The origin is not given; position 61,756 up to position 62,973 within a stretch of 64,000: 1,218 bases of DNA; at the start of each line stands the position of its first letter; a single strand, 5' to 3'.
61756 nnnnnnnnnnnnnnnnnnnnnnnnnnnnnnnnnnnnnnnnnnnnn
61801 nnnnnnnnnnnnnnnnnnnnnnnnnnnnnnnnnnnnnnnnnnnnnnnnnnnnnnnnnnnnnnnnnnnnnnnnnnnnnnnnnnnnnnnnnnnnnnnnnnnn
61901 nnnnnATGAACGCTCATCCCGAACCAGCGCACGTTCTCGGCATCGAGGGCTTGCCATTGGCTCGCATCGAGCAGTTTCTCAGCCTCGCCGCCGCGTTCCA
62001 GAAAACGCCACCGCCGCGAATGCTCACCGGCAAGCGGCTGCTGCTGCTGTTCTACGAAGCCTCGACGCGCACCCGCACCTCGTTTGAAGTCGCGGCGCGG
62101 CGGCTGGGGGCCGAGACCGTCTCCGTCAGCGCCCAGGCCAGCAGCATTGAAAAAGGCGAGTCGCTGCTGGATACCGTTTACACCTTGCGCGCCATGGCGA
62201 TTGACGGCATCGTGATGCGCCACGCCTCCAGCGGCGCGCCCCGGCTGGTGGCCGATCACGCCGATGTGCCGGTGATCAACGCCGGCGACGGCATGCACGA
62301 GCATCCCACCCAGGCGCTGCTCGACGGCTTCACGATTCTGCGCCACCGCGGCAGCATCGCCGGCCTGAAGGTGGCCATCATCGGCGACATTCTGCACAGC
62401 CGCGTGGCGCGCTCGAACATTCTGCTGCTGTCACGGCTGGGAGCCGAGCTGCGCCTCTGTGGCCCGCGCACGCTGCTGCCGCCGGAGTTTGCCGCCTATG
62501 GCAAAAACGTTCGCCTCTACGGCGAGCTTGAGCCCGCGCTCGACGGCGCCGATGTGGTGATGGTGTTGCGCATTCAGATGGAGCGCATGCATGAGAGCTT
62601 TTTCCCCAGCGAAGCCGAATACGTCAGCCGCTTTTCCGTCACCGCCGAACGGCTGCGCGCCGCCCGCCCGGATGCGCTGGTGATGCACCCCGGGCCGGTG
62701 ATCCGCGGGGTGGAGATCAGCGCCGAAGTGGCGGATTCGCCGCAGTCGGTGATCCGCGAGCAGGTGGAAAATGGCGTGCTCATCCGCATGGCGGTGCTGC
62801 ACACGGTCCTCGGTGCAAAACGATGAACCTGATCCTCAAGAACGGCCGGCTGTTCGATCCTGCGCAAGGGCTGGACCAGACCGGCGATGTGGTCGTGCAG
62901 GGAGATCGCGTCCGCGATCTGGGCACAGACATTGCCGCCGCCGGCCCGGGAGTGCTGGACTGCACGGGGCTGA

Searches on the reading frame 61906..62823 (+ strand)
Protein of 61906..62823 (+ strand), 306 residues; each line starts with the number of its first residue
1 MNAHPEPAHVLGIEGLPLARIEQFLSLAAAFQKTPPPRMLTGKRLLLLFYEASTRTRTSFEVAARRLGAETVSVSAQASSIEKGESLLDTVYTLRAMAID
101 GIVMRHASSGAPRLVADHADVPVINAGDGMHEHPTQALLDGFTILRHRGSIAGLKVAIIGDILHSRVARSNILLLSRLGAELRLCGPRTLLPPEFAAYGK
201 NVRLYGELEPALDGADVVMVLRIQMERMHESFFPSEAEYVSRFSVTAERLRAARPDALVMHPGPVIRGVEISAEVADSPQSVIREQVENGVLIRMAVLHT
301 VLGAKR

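Call 95: search_protein_families(library=pfam, proteins=[window:61906-62823:+], max_evalue=0.00001)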
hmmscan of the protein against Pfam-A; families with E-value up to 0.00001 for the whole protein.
window:61906-62823:+ (306 aa): 2 families
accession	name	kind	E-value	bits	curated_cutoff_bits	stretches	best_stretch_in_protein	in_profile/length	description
PF02729.26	OTCace_N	-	6.5e-42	143.5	29.9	1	9-145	2-147/148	Aspartate/ornithine carbamoyltransferase, carbamoyl-P binding domain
PF00185.30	OTCace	-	3.3e-30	105.6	29.4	1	153-300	2-156/157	Aspartate/ornithine carbamoyltransferase, Asp/Orn binding domain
